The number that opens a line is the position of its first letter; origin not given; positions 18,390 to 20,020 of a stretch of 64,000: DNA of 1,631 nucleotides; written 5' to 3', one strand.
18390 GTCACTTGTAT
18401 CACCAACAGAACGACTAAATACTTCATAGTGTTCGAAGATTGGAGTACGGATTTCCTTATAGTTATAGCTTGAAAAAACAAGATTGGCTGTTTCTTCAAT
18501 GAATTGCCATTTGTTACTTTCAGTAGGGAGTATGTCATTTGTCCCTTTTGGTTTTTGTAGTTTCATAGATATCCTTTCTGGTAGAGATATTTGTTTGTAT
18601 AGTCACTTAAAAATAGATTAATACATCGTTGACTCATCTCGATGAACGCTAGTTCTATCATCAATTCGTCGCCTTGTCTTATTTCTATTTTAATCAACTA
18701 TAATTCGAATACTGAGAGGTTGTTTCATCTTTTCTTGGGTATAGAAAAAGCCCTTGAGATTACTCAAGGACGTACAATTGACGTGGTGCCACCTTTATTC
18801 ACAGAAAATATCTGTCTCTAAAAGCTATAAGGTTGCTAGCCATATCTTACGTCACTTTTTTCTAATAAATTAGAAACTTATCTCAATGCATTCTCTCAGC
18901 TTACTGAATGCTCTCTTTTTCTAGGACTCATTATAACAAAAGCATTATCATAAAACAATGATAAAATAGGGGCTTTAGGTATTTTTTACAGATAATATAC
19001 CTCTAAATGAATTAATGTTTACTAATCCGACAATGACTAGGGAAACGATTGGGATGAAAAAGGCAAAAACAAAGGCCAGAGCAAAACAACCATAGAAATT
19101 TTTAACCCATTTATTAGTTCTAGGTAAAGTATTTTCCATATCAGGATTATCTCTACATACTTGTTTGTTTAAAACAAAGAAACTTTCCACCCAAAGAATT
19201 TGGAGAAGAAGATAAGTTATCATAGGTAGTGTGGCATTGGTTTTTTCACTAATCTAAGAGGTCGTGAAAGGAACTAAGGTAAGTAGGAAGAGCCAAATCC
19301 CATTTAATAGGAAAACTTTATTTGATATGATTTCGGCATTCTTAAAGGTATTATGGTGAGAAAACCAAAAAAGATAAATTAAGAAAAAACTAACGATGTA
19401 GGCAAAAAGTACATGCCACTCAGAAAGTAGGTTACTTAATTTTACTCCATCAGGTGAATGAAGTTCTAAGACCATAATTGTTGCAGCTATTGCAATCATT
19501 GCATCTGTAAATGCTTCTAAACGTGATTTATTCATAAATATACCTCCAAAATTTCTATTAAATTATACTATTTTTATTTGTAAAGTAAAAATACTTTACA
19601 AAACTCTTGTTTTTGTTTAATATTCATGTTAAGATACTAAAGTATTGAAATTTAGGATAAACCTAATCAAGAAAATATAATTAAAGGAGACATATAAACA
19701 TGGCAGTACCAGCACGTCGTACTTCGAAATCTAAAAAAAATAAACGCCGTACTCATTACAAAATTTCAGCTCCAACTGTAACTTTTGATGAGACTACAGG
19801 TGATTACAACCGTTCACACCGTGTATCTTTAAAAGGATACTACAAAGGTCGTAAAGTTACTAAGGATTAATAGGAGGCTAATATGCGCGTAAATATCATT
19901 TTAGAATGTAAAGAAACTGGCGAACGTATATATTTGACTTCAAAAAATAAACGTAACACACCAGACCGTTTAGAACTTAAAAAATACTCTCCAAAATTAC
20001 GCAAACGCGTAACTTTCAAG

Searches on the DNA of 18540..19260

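Call 45: search_rna_families(source=window, start=18540, end=19260, threshold=evalue, max_evalue=1, show_alignments=1)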
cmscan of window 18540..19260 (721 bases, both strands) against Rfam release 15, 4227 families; matches with E-value up to 1: 1.
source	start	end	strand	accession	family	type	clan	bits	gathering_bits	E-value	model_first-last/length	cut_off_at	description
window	18763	18945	-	RF00230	T-box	Cis-reg; leader;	-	50.3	93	5.6e-10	1-219/219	no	T-box leader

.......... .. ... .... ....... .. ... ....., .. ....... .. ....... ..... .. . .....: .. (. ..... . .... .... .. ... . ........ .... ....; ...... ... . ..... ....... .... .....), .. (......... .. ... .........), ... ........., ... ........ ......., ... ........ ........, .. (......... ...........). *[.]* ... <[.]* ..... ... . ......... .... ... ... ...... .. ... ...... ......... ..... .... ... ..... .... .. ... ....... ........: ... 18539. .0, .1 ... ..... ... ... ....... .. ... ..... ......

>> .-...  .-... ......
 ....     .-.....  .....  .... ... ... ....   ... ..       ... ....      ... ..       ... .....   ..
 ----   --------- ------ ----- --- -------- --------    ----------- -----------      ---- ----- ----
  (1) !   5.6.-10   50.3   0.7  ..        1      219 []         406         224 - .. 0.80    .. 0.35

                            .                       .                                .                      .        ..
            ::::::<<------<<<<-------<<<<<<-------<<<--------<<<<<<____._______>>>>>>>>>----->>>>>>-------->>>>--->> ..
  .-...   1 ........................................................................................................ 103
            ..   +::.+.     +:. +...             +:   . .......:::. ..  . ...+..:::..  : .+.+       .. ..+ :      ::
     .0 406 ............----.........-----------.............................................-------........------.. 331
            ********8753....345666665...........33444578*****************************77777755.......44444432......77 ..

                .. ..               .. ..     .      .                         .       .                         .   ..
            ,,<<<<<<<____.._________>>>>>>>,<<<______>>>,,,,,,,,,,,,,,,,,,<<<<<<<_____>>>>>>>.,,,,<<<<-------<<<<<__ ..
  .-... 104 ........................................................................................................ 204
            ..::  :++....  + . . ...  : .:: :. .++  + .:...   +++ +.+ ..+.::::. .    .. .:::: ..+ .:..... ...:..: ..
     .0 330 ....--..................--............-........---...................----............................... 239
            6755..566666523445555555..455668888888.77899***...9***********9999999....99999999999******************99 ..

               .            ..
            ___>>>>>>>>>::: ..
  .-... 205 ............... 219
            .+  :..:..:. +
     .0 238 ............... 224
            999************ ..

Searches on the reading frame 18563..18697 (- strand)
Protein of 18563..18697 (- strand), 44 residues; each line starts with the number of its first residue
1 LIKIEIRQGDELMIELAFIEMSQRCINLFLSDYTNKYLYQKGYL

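Call 93: find_homologous_proteins(query=window:18563-18697:-, max_evalue=0.001)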
Query window:18563-18697:-: no candidate shares three 5-residue words with the query. No homologue found.

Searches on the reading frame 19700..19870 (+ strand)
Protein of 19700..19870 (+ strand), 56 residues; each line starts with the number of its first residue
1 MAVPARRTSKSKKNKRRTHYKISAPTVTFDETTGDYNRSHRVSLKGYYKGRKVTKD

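Call 60: find_encoding_contigs(protein=window:19700-19870:+, flank=4000, max_places=10)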
Protein window:19700-19870:+ (56 aa): 19 contigs read that carry it; 10 places shown.
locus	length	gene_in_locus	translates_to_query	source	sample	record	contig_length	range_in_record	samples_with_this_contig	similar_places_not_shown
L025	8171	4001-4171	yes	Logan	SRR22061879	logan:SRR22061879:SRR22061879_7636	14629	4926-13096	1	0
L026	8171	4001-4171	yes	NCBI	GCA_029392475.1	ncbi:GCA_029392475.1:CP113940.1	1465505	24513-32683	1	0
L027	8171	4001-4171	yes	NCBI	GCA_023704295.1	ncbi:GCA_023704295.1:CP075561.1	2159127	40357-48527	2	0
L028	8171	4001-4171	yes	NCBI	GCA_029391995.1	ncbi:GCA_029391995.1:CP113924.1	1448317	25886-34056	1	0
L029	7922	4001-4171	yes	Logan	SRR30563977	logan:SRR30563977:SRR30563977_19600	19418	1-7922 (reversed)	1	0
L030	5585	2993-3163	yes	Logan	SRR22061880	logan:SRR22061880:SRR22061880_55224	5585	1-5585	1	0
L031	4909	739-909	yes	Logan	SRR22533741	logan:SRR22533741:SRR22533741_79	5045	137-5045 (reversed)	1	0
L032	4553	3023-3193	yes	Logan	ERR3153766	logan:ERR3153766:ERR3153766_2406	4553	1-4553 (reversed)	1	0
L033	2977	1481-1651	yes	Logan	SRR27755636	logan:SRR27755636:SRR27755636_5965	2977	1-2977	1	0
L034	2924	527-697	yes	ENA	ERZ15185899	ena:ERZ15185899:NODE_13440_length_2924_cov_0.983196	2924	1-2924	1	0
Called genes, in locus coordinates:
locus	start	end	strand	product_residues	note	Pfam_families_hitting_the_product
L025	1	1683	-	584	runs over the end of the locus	PF01336:tRNA_anti-codon, PF00152:tRNA-synt_2, PF02938:GAD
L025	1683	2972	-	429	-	PF01409:tRNA-synt_2d (faint), PF13393:tRNA-synt_His, PF00587:tRNA-synt_2b, PF03129:HGTP_anticodon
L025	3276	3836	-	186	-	PF06736:TMEM175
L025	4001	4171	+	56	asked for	PF01783:Ribosomal_L32p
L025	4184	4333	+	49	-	PF00471:Ribosomal_L33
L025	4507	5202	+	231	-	PF19804:DUF6287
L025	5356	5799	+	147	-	PF11694:DUF3290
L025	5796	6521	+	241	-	PF20730:YetF_N, PF04239:DUF421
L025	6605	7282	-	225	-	PF01965:DJ-1_PfpI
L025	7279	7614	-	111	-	PF01022:HTH_5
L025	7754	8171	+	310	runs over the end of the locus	PF01636:APH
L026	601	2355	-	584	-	PF01336:tRNA_anti-codon, PF00152:tRNA-synt_2, PF02938:GAD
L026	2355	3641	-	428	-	PF13393:tRNA-synt_His, PF00587:tRNA-synt_2b, PF03129:HGTP_anticodon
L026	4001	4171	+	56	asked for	PF01783:Ribosomal_L32p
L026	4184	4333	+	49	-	PF00471:Ribosomal_L33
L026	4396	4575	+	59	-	-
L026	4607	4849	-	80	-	PF00550:PP-binding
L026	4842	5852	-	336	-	PF02504:FA_synthesis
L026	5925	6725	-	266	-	PF00702:Hydrolase (weak), PF05116:S6PP (faint), PF08282:Hydrolase_3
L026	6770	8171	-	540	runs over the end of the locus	PF00005:ABC_tran, PF02463:SMC_N (faint), PF13304:AAA_21 (faint), PF12848:ABC_tran_Xtn, PF00005:ABC_tran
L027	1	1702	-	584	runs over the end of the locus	PF01336:tRNA_anti-codon, PF00152:tRNA-synt_2, PF02938:GAD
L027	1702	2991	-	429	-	PF01409:tRNA-synt_2d (faint), PF13393:tRNA-synt_His, PF00587:tRNA-synt_2b, PF03129:HGTP_anticodon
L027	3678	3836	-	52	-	PF06736:TMEM175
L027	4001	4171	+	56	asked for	PF01783:Ribosomal_L32p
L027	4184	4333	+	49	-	PF00471:Ribosomal_L33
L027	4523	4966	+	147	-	PF11694:DUF3290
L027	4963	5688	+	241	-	PF20730:YetF_N, PF04239:DUF421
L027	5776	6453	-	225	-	PF01965:DJ-1_PfpI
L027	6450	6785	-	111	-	PF01022:HTH_5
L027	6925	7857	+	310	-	PF03881:Fructosamin_kin (faint), PF01636:APH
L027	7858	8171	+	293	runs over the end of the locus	PF00149:Metallophos, PF12850:Metallophos_2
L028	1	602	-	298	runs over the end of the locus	PF02588:YitT_membrane, PF10035:DUF2179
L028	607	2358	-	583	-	PF01336:tRNA_anti-codon, PF00152:tRNA-synt_2, PF02938:GAD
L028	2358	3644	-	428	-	PF13393:tRNA-synt_His, PF00587:tRNA-synt_2b, PF03129:HGTP_anticodon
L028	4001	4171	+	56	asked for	PF01783:Ribosomal_L32p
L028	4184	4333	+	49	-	PF00471:Ribosomal_L33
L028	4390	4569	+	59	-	-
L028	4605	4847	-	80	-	PF00550:PP-binding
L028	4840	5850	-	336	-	PF02504:FA_synthesis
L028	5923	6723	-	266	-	PF00702:Hydrolase (weak), PF05116:S6PP (faint), PF08282:Hydrolase_3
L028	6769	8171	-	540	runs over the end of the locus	PF00005:ABC_tran, PF02463:SMC_N (faint), PF13304:AAA_21 (faint), PF12848:ABC_tran_Xtn, PF00005:ABC_tran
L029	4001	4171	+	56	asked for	PF01783:Ribosomal_L32p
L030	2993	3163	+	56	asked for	PF01783:Ribosomal_L32p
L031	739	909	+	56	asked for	PF01783:Ribosomal_L32p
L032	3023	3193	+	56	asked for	PF01783:Ribosomal_L32p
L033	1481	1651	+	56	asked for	PF01783:Ribosomal_L32p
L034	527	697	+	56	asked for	PF01783:Ribosomal_L32p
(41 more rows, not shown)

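Call 65: list_cluster_members(proteins=[L027:1702-2991:-, L026:2355-3641:-, L028:2358-3644:-])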
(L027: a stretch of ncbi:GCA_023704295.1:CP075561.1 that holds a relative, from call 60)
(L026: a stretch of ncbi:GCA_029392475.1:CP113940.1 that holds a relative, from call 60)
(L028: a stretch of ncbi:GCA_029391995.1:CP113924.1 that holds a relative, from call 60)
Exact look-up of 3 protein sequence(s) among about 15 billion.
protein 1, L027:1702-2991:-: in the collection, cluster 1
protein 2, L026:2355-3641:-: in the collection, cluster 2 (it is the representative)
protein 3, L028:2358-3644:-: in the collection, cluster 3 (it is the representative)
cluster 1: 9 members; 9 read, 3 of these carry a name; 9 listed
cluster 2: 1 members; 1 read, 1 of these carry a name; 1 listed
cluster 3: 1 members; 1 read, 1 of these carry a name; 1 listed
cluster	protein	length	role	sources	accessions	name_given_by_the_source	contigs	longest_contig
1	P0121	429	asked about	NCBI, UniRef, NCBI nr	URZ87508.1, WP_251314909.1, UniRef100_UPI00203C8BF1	histidine--tRNA ligase [Floricoccus penangensis] | histidine--tRNA ligase n=1 Tax=Floricoccus penangensis TaxID=1859475 RepID=UPI00203C8BF1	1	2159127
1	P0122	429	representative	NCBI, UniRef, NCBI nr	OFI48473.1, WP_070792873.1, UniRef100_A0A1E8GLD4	histidine--tRNA ligase [Floricoccus tropicus] | Histidine--tRNA ligase n=1 Tax=Floricoccus tropicus TaxID=1859473 RepID=A0A1E8GLD4_9LACT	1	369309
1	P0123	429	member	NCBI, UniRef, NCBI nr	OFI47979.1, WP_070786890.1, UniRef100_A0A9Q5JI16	histidine--tRNA ligase [Floricoccus penangensis] | Histidine--tRNA ligase n=1 Tax=Floricoccus penangensis TaxID=1859475 ...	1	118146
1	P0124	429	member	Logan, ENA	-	-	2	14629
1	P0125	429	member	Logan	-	-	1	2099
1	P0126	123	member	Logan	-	-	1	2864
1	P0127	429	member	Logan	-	-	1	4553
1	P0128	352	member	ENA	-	-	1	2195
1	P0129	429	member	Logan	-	-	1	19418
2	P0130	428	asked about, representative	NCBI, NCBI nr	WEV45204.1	histidine--tRNA ligase [Streptococcaceae bacterium ESL0687]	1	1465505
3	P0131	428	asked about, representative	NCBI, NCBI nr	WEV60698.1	histidine--tRNA ligase [Streptococcaceae bacterium ESL0729]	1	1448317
